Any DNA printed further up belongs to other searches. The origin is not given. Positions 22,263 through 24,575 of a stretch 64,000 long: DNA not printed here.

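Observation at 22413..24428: Unusual four-domain fusion: CoaB-like ligase, class II aldolase-like, GNAT-like, NUDIX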

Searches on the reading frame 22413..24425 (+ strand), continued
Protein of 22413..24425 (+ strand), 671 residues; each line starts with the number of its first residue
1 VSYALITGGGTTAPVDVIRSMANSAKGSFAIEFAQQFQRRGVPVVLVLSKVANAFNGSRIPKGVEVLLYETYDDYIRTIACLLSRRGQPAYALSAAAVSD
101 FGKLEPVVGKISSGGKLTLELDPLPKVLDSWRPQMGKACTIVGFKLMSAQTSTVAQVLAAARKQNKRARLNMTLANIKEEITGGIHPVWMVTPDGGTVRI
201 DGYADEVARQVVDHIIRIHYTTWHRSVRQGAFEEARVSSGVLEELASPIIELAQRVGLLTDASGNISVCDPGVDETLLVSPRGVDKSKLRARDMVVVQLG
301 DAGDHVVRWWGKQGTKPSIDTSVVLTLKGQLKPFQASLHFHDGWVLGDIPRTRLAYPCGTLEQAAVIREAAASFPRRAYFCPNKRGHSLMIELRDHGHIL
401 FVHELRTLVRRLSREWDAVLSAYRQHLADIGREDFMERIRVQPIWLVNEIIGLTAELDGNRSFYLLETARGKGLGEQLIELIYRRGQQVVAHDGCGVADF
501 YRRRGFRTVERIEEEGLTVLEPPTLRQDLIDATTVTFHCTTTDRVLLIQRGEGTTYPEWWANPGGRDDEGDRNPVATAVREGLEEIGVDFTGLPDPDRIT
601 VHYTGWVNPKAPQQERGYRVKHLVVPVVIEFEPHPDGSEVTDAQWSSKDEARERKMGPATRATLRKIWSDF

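Call 16: find_encoding_contigs(protein=P0037, flank=8000, max_places=2)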
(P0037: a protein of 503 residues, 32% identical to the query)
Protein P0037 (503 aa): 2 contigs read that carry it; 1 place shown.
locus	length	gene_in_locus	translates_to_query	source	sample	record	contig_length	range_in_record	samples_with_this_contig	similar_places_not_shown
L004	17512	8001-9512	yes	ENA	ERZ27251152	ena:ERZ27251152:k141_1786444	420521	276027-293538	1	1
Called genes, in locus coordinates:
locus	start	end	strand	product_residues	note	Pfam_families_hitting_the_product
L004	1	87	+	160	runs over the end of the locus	-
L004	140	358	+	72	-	-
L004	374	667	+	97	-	-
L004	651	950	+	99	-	PF00717:Peptidase_S24 (weak)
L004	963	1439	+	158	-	PF08010:Phage_30_3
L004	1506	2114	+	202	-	PF21001:YqiJ_N, PF01957:NfeD (weak)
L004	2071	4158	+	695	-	PF01145:Band_7, PF15975:Flot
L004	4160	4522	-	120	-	-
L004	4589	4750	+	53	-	-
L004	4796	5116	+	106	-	-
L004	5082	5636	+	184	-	PF22547:2H-SAK (faint)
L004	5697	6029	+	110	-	-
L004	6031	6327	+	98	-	-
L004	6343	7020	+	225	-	PF00149:Metallophos (faint)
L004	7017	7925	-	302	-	-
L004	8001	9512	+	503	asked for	PF04127:DFP, PF00596:Aldolase_II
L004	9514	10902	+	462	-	-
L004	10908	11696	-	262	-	PF13392:HNH_3 (faint)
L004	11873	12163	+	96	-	-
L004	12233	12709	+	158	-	-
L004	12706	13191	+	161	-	-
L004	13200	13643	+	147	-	PF00293:NUDIX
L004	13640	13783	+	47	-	-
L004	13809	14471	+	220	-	PF25186:Tad4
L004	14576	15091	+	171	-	PF13671:AAA_33 (faint)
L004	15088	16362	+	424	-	PF00004:AAA (faint)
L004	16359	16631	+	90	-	-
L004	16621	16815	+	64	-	-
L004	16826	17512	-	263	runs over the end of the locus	PF14528:LAGLIDADG_3 (faint)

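Call 18: find_encoding_contigs(protein=P0028, flank=8000, max_places=2)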
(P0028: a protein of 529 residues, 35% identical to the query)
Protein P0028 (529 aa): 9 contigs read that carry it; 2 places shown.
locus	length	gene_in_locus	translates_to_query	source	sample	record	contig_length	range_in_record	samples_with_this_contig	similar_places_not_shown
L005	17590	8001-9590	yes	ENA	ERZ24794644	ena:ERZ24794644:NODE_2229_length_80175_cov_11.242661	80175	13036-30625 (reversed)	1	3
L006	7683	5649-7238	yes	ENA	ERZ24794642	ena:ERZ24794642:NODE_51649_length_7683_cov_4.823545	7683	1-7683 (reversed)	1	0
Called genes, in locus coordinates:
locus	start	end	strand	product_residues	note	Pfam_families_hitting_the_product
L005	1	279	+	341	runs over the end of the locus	PF00497:SBP_bac_3, PF10613:Lig_chan-Glu_bd (weak), PF12974:Phosphonate-bd (weak)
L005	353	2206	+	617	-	PF13188:PAS_8 (faint), PF00989:PAS, PF13426:PAS_9, PF08447:PAS_3 (weak), PF00989:PAS, PF13426:PAS_9, PF00512:HisKA, PF02518:HATPase_c, +2 more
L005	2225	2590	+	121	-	PF00072:Response_reg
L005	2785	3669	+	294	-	PF01435:Peptidase_M48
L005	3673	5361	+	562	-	-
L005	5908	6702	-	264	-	PF01978:TrmB, PF09339:HTH_IclR (faint)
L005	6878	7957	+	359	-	-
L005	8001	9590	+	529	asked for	PF04127:DFP, PF00596:Aldolase_II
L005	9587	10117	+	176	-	PF02441:Flavoprotein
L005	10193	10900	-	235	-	-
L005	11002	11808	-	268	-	PF23023:Anti-Pycsar_Apyc1, PF12706:Lactamase_B_2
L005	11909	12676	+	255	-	PF01978:TrmB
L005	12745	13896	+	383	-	-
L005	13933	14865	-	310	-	PF03747:ADP_ribosyl_GH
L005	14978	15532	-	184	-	-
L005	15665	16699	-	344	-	PF00224:PK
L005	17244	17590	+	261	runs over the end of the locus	PF01978:TrmB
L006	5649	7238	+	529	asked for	PF04127:DFP, PF00596:Aldolase_II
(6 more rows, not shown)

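Call 19: find_encoding_contigs(protein=P0043, flank=8000, max_places=2)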
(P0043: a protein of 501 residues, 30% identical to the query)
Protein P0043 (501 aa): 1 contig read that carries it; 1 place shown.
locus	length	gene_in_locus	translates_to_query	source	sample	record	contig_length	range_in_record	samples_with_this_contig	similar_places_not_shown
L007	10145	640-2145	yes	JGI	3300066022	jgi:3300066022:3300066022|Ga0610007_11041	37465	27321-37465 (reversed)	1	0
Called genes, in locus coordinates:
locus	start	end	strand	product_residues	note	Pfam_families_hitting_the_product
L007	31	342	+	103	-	-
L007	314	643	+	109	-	-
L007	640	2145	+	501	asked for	PF04127:DFP, PF00596:Aldolase_II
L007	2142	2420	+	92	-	-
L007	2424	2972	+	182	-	-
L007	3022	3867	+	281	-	PF03747:ADP_ribosyl_GH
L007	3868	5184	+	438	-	-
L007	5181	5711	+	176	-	-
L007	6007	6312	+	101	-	-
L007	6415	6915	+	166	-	PF00293:NUDIX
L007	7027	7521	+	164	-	PF13671:AAA_33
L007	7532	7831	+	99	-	-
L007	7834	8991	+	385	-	PF09511:RNA_lig_T4_1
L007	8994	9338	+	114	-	-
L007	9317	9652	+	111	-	-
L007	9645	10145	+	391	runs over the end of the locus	PF10127:RlaP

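Call 20: find_encoding_contigs(protein=P0027, flank=8000, max_places=2)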
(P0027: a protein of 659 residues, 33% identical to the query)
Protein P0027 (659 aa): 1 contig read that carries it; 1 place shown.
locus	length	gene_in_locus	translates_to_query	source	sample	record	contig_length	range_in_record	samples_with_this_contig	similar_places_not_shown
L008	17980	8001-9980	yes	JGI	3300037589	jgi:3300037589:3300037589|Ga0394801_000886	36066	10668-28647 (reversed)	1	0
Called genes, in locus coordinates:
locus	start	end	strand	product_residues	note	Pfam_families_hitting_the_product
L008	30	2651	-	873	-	PF00133:tRNA-synt_1, PF09334:tRNA-synt_1g, PF13603:tRNA-synt_1_2, PF00133:tRNA-synt_1 (weak), PF08264:Anticodon_1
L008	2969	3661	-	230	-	PF14317:YcxB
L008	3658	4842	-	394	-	PF01551:Peptidase_M23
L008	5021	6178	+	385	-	-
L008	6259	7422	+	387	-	-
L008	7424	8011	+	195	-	PF03168:LEA_2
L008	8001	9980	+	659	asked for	PF04127:DFP, PF00596:Aldolase_II (weak), PF00293:NUDIX, PF14815:NUDIX_4 (weak)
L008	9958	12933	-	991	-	PF00069:Pkinase, PF07714:PK_Tyr_Ser-Thr, PF23381:Beta-prop_IFT122_1st, PF25173:Beta-prop_WDR3_1st, PF25174:Beta-prop_THOC3, PF23414:Beta-prop_EML_2 (weak), PF24807:WD40_CDC20-Fz, PF24814:WD40_Prp19 (weak), +3 more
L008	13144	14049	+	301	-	PF01218:Coprogen_oxidas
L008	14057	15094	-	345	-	-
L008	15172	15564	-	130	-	-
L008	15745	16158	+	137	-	-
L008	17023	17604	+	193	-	PF02620:YceD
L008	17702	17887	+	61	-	PF01783:Ribosomal_L32p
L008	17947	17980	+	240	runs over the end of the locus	PF00550:PP-binding, PF02502:LacAB_rpiB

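Call 25: find_related_loci(query=A2, collection=genome_contigs, flank=10000)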
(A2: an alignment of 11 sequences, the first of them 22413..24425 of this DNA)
Query A2 (671 aa) in genome_contigs; peptide patterns used: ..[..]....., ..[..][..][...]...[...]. (x = any residue, [..] = any of these).
19 stretches matched a pattern; 6 encode a relative of the query (tblastn E <= 1e-3); 4 distinct loci.
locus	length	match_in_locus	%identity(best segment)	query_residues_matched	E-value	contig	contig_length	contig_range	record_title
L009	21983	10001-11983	48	3-671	0e+0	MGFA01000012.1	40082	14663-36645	MAG: Candidatus Uhrbacteria bacterium RIFOXYB12_FULL_58_10 rifoxyb3_full_scaffold_204, whole genome shotgun sequence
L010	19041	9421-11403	49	2-671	0e+0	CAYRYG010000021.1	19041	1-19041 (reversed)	MAG TPA_asm: uncultured Gammaproteobacteria bacterium isolate SRP062349_co5_1 genome assembly, contig: NODE_904_length_1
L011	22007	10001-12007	50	3-671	0e+0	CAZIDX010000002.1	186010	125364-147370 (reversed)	MAG TPA_asm: uncultured Gammaproteobacteria bacterium isolate SRP167671_co2_164 genome assembly, contig: NODE_60_length_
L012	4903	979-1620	29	5-233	4e-7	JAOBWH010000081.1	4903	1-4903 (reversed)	MAG: Ilumatobacteraceae bacterium isolate RYN_32 scaffold_1157810, whole genome shotgun sequence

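Call 26: find_related_loci(query=A3, collection=viral_contigs, flank=10000)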
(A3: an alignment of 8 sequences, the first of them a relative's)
Query A3 (503 aa) in viral_contigs; peptide patterns used: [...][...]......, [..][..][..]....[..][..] (x = any residue, [..] = any of these).
60 stretches matched a pattern; 22 encode a relative of the query (tblastn E <= 1e-3); 22 distinct loci.
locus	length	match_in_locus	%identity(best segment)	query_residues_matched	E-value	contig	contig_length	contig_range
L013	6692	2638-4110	52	14-499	3e-167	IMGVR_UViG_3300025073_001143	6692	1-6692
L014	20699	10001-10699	33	1-214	3e-25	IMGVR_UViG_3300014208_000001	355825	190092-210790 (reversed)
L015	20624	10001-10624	32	3-209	1e-24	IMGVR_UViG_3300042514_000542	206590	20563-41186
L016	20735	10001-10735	27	3-221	6e-23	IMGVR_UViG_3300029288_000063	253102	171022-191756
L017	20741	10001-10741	28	3-227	3e-22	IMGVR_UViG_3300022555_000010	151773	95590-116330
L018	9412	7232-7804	30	3-195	2e-20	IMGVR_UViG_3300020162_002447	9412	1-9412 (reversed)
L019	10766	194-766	30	3-195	2e-20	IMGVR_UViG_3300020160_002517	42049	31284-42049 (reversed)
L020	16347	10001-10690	28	3-209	6e-20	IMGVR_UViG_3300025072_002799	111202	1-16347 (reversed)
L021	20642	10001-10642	29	3-197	3e-19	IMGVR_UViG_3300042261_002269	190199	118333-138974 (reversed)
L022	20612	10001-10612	31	1-184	4e-19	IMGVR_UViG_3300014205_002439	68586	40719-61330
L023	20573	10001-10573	30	3-178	4e-17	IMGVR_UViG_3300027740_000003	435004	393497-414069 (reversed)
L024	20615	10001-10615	28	3-184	5e-17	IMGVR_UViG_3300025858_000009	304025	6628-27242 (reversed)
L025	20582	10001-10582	27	2-172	1e-13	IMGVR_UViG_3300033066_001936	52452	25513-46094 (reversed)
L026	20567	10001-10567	30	3-178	6e-13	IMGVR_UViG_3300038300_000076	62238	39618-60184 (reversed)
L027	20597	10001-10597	28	3-179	6e-13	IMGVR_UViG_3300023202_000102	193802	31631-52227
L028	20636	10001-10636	28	3-178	1e-18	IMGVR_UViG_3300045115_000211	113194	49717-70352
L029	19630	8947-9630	27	3-197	7e-12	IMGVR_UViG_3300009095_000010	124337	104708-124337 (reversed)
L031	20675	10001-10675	26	3-214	4e-10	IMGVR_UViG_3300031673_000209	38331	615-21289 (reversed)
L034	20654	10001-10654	25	3-179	2e-8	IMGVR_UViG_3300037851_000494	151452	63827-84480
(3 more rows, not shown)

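Call 28: list_cluster_members(proteins=[P0001, P0004, P0029, P0031])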
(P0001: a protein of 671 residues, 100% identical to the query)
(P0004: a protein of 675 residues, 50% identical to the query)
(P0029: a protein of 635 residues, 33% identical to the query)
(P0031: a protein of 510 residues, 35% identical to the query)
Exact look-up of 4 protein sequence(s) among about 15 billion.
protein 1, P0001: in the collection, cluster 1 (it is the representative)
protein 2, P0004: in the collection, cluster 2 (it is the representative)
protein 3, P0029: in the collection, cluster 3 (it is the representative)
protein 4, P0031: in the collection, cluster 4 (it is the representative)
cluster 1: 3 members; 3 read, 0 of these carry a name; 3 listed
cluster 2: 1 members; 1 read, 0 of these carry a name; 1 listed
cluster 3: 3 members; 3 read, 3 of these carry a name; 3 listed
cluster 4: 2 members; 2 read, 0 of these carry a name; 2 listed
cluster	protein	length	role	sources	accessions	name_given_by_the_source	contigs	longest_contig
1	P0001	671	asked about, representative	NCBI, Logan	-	-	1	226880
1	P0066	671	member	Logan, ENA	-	-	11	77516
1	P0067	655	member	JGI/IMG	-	-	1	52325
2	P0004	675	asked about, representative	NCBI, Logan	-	-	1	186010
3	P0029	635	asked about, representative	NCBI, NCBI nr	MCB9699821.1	MAG: NUDIX domain-containing protein [Alphaproteobacteria bacterium] | NUDIX domain-containing protein [Alphaproteobacteria bacterium]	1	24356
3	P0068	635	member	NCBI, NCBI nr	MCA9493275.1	MAG: NUDIX domain-containing protein [Myxococcales bacterium] | NUDIX domain-containing protein [Myxococcales bacterium]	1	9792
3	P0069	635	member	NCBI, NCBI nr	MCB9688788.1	MAG: NUDIX domain-containing protein [Alphaproteobacteria bacterium] | NUDIX domain-containing protein [Alphaproteobacteria bacterium]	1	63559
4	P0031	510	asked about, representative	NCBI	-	-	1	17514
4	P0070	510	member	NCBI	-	-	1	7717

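Call 29: find_encoding_contigs(protein=P0001, flank=3000, max_places=3)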
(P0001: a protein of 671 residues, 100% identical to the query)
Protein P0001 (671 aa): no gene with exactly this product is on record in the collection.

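Call 30: find_encoding_contigs(protein=P0031, flank=8000, max_places=2)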
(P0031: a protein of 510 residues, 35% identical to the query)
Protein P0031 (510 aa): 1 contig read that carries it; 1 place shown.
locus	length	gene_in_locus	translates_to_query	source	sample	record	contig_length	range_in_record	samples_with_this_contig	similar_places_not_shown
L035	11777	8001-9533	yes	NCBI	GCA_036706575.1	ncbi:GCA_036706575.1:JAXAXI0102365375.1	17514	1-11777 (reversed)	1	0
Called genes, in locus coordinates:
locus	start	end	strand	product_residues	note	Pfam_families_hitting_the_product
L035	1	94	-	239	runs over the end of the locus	PF03167:UDG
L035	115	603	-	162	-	PF00383:dCMP_cyt_deam_1, PF14437:MafB19-deam, PF14439:Bd3614-deam (weak)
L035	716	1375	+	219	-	-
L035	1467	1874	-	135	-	PF03061:4HBT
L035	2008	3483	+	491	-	PF01916:DS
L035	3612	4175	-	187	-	-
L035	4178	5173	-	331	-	PF04055:Radical_SAM, PF13186:SPASM (weak)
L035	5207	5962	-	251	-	PF01061:ABC2_membrane, PF12698:ABC2_membrane_3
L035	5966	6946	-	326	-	PF00005:ABC_tran, PF13175:AAA_15 (faint), PF13304:AAA_21, PF13732:DrrA1-3_C (weak)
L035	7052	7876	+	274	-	PF13489:Methyltransf_23, PF01209:Ubie_methyltran, PF08241:Methyltransf_11, PF08242:Methyltransf_12, PF13649:Methyltransf_25, PF13847:Methyltransf_31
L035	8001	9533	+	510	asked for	PF04127:DFP, PF00596:Aldolase_II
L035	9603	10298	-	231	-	-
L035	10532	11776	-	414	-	?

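Call 31: find_encoding_contigs(protein=P0022, flank=8000, max_places=2)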
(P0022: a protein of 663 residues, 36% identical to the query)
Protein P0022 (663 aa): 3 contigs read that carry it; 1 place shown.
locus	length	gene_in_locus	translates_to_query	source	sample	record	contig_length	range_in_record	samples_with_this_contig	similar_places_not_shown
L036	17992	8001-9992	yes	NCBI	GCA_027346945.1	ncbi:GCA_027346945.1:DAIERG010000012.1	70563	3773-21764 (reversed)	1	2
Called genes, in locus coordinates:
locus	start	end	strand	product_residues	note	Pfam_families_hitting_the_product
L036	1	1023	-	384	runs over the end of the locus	PF03222:Trp_Tyr_perm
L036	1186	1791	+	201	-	-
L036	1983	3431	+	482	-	PF00772:DnaB, PF03796:DnaB_C, PF13481:AAA_25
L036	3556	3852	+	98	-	PF02575:YbaB_DNA_bd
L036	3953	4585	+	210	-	PF21176:RecR_HhH, PF02132:RecR_ZnF, PF01751:Toprim (weak), PF13662:Toprim_4, PF21175:RecR_C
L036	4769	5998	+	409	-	PF22694:CtpB_N-like, PF00595:PDZ, PF13180:PDZ_2, PF17820:PDZ_6, PF03572:Peptidase_S41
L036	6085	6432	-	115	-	-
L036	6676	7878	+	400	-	PF00232:Glyco_hydro_1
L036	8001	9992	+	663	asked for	PF00293:NUDIX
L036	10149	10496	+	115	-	-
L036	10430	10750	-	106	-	PF00829:Ribosomal_L21p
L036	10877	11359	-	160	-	PF02643:DUF192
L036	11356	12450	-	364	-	PF00953:Glycos_transf_4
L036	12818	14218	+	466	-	PF00753:Lactamase_B, PF12706:Lactamase_B_2 (weak)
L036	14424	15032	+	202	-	-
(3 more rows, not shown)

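Call 33: search_solved_structures(query=A1, max_evalue=1, show_alignments=0)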
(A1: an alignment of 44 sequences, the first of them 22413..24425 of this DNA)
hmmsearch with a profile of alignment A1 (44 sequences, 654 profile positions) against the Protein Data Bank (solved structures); distinct sequences matched with E-value up to 1: 261 (the best 60 are shown).
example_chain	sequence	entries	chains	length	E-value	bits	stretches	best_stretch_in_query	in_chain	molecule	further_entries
2gk4_A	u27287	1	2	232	2.8e-36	128.1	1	3-217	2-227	conserved hypothetical protein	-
5int_A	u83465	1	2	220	1.7e-30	109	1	5-218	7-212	Phosphopantothenate--cysteine ligase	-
4qji_A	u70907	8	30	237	7.2e-29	103.6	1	6-218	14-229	Phosphopantothenate--cysteine ligase | Coenzyme A biosynthesis bifunctional protein CoaBC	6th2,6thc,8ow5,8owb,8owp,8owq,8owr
6tgv_A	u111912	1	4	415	5.4e-28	100.7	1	6-218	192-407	Coenzyme A biosynthesis bifunctional protein CoaBC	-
1u7u_A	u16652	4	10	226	1e-23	86.6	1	5-186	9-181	Coenzyme A biosynthesis bifunctional protein coaBC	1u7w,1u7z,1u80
7edz_D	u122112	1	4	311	2.7e-22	81.9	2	65-184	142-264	Phosphopantothenate--cysteine ligase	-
1p9o_A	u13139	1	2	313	3.7e-22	81.4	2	65-184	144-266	Phosphopantothenoylcysteine synthetase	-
6ai8_A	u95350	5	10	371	2.5e-17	65.4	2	49-227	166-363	Phosphopantothenate--cysteine ligase CAB2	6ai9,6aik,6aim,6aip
1jdi_A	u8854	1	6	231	3.2e-12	48.6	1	257-342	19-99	L-RIBULOSE 5 PHOSPHATE 4-EPIMERASE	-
1k0w_A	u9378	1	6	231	3.4e-12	48.5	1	257-342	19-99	L-RIBULOSE 5 PHOSPHATE 4-EPIMERASE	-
2fml_A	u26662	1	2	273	8.6e-11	43.9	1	530-634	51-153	MutT/nudix family protein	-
2duk_A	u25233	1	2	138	1.1e-10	43.5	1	522-637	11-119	MS0616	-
7nnj_A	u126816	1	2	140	1.1e-10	43.5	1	522-637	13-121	Diphosphoinositol polyphosphate phosphohydrolase 2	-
5ltu_A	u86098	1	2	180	2.3e-10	42.5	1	522-637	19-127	Diphosphoinositol polyphosphate phosphohydrolase 2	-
2rrk_A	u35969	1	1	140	3.1e-10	42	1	533-648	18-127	CTP pyrophosphohydrolase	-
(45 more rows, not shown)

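Call 34: search_protein_families(library=padloc, proteins=[window:22413-24425:+, P0037, P0028], max_evalue=0.1)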
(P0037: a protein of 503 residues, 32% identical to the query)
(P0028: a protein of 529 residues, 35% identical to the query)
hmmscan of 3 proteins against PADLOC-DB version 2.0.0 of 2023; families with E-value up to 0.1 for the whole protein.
window:22413-24425:+ (671 aa): 1 family
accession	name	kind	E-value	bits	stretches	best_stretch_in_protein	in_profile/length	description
PDLC04899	PDC-S07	-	1.6e-05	22.6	1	541-592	16-66/135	-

P0037 (503 aa): 0 families

P0028 (529 aa): 0 families
